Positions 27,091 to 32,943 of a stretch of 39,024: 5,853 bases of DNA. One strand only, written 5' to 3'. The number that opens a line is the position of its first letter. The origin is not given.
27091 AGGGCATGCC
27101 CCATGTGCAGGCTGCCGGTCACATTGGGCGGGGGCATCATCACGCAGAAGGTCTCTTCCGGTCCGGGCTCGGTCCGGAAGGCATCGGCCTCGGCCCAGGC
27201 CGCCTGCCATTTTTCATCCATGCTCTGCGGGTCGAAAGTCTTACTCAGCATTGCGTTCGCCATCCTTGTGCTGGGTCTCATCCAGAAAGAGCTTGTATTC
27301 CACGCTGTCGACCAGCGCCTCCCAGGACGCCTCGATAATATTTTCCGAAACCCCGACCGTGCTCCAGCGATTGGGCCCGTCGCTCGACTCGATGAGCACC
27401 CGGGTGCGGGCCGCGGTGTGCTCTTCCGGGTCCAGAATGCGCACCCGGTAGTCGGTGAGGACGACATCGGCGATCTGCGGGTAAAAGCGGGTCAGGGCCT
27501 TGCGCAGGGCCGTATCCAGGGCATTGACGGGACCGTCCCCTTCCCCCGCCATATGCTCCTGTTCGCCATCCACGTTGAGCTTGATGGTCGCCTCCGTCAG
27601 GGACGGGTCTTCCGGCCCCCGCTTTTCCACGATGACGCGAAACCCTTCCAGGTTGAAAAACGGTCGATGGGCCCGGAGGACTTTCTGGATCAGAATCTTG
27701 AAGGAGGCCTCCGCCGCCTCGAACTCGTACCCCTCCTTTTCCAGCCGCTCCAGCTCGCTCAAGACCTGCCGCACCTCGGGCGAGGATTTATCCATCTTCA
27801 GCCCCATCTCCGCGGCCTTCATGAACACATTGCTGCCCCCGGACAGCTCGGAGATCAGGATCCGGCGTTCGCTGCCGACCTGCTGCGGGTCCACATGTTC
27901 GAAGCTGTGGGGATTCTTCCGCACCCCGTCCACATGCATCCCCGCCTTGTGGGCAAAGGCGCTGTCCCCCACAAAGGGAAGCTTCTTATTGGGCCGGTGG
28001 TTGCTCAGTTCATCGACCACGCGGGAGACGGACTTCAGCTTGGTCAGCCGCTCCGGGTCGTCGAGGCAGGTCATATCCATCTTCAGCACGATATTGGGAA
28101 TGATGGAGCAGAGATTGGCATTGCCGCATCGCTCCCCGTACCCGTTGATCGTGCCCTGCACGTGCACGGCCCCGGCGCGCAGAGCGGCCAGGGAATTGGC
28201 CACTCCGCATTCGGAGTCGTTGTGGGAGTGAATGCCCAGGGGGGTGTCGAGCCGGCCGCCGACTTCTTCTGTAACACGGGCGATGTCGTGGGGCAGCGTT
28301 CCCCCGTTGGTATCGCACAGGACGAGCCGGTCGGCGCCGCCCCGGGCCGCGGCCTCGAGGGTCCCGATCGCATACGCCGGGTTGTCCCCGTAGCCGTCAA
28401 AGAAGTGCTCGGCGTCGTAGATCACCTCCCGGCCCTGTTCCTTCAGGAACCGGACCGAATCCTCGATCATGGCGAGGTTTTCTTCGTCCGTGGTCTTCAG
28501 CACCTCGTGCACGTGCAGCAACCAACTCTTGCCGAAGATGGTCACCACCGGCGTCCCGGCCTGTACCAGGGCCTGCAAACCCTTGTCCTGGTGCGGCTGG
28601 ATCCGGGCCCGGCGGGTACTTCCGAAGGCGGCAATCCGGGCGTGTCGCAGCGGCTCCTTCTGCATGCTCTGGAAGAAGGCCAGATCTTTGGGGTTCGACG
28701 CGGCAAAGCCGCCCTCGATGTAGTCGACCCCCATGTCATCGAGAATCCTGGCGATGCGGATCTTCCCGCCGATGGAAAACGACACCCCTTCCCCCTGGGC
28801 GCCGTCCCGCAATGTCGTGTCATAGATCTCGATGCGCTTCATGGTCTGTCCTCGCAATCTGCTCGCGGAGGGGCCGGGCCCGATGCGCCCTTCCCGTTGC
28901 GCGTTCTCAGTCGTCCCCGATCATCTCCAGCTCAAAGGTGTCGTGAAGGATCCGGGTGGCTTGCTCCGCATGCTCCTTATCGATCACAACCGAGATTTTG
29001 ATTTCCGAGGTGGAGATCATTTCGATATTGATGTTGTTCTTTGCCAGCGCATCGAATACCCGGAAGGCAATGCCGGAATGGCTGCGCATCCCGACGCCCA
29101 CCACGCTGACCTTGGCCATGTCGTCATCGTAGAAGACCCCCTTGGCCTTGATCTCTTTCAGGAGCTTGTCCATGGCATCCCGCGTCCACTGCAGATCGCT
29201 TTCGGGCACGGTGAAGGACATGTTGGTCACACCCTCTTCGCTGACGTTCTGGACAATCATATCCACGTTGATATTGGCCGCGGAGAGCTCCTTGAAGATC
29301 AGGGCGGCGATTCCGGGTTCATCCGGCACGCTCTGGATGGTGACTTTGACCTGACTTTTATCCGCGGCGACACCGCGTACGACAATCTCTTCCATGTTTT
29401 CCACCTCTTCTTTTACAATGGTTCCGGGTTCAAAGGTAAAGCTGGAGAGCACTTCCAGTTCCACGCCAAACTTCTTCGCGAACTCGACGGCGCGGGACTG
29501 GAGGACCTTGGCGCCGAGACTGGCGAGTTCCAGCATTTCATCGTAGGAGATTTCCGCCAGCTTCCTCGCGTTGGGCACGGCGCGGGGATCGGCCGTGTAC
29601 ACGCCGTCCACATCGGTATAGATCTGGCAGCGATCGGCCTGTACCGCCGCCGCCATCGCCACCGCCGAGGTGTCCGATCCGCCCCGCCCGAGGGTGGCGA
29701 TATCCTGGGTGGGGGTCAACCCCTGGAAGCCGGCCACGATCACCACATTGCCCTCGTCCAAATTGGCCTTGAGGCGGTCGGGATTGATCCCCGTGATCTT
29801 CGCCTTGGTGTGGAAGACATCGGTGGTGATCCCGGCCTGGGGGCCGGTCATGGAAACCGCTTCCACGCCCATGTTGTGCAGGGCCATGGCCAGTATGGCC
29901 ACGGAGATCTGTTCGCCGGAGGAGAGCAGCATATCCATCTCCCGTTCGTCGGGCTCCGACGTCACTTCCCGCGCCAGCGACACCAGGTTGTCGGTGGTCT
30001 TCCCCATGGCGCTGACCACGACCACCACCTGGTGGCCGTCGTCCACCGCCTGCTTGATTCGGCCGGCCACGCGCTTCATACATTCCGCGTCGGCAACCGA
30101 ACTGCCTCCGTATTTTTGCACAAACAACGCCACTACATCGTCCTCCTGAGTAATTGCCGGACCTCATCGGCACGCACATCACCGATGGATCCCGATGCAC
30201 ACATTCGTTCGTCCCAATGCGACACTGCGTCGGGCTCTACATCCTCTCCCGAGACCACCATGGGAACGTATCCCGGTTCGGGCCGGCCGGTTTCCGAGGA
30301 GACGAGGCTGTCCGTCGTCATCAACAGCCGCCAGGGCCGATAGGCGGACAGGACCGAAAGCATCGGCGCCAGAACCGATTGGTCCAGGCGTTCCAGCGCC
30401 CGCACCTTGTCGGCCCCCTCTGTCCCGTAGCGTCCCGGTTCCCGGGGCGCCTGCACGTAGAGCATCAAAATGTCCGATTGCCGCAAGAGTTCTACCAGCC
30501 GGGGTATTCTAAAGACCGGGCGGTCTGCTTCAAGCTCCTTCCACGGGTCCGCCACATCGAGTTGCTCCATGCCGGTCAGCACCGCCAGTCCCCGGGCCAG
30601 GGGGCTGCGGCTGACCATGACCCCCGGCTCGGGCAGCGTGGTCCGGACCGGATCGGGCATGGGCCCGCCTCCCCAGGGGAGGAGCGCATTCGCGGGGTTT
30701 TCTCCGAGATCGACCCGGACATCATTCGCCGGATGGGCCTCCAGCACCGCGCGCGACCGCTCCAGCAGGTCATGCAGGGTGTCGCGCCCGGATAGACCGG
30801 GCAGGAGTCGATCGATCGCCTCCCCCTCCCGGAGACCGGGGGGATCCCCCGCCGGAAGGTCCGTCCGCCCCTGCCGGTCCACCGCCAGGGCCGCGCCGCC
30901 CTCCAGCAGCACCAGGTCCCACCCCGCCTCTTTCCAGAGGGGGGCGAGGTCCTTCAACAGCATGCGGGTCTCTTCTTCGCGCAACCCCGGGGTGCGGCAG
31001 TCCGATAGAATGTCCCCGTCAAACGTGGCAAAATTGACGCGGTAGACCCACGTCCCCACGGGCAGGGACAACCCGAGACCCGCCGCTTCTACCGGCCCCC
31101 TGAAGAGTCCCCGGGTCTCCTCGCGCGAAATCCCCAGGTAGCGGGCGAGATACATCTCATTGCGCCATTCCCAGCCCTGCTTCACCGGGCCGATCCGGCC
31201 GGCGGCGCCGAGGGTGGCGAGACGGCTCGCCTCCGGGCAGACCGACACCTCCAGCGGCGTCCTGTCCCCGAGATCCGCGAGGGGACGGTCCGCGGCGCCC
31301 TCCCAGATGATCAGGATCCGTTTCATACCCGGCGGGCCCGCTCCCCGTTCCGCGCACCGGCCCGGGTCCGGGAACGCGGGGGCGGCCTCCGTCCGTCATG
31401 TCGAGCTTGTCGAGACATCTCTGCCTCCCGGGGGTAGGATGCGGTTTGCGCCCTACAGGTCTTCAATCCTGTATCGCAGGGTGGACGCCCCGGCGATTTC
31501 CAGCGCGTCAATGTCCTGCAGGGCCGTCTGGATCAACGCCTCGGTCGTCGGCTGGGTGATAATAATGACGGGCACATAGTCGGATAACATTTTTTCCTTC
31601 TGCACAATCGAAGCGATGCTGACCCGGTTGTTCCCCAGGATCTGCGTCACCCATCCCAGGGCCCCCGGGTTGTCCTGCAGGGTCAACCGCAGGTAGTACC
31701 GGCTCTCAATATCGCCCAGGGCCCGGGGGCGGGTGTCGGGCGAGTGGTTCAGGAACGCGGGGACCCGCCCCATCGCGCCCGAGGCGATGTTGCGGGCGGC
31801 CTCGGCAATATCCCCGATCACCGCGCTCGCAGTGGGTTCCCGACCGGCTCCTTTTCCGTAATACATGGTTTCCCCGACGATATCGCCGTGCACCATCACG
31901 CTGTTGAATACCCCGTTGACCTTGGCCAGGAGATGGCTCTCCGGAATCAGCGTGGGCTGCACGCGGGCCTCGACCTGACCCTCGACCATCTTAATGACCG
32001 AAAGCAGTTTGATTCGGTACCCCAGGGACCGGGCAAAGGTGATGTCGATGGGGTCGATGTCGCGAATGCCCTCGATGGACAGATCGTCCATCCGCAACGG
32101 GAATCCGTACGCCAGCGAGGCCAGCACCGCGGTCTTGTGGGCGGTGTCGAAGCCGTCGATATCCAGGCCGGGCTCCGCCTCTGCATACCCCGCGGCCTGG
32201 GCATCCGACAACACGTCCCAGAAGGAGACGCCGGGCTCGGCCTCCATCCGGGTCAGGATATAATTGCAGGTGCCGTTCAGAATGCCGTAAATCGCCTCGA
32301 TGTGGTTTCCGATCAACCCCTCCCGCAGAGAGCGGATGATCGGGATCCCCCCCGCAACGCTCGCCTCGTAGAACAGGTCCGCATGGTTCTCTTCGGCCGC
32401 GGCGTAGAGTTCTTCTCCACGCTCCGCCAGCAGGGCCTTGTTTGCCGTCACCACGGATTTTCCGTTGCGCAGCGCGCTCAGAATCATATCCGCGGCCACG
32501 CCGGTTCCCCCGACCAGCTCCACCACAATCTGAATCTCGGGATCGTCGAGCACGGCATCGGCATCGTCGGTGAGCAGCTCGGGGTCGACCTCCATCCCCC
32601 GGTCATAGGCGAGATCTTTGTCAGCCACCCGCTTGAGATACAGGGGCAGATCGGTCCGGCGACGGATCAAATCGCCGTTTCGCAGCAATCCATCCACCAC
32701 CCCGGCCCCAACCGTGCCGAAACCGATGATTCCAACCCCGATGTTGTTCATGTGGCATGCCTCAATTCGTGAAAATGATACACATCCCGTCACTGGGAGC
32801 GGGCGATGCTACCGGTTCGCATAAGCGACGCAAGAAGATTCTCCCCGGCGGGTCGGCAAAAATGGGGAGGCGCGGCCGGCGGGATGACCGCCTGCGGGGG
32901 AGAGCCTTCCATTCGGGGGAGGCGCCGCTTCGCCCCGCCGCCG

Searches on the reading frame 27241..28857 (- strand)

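Call 42: search_protein_families(library=pfam, proteins=[window:27241-28857:-], max_evalue=0.00001)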
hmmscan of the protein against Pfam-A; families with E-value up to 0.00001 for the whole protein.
window:27241-28857:- (538 aa): 3 families
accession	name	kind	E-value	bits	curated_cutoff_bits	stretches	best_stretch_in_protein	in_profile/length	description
PF00682.25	HMGL-like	-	1.5e-46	159.4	29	1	8-281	1-260/260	HMGL-like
PF08502.15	LeuA_dimer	-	1.6e-27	96.4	24.9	1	381-522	2-130/131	LeuA allosteric (dimerisation) domain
PF22617.1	HCS_D2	-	8.7e-16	58.5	27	1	296-372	2-77/82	Homocitrate synthase post-HMGL domain-like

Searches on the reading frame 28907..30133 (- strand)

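Call 98: search_protein_families(library=pfam, proteins=[window:28907-30133:-], max_evalue=0.001)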
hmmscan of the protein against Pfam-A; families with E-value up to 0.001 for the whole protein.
window:28907-30133:- (408 aa): 4 families
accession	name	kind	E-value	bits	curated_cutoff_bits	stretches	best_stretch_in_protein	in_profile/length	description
PF00696.33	AA_kinase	-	3.9e-58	197.4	24.9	1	3-228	2-232/234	Amino acid kinase family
PF22468.2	ACT_9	-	4.9e-37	125.9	27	2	342-400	1-61/61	ACT domain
PF13840.12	ACT_7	-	1.1e-22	80.1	27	1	336-398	3-65/65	ACT domain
PF01842.31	ACT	-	3.8e-19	68.6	27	2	268-315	6-55/66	ACT domain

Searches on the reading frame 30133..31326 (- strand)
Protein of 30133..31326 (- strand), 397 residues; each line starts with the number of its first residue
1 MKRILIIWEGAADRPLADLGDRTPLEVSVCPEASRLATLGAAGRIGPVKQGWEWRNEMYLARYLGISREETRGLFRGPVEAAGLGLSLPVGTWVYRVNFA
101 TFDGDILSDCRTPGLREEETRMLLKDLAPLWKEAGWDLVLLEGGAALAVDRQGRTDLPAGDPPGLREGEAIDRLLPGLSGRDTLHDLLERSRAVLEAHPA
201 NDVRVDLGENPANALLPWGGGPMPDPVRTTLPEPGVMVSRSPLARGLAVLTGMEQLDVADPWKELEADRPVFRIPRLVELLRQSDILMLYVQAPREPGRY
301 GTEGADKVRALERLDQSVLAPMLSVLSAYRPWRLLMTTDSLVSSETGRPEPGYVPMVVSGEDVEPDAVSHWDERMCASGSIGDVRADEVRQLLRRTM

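Call 42: search_protein_families(library=pfam, proteins=[window:30133-31326:-], max_evalue=0.00001)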
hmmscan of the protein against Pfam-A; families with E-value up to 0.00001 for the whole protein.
window:30133-31326:- (397 aa): 1 family
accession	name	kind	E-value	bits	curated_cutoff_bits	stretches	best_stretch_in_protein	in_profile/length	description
PF10143.14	PhosphMutase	-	5.5e-14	52.9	21.5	1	37-201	1-170/170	2,3-bisphosphoglycerate-independent phosphoglycerate mutase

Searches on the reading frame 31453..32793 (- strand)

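Call 98: search_protein_families(library=pfam, proteins=[window:31453-32793:-], max_evalue=0.001)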
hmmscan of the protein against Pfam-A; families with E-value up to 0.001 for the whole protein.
window:31453-32793:- (446 aa): 3 families
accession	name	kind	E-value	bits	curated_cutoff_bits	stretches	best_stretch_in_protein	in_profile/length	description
PF00742.24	Homoserine_dh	-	9.3e-62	208.3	22.9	1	151-329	1-172/173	Homoserine dehydrogenase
PF03447.22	NAD_binding_3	-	5.7e-22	79.1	24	1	24-143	1-116/116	Homoserine dehydrogenase, NAD binding domain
PF01842.31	ACT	-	0.00022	21.4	27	1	366-426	1-62/66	ACT domain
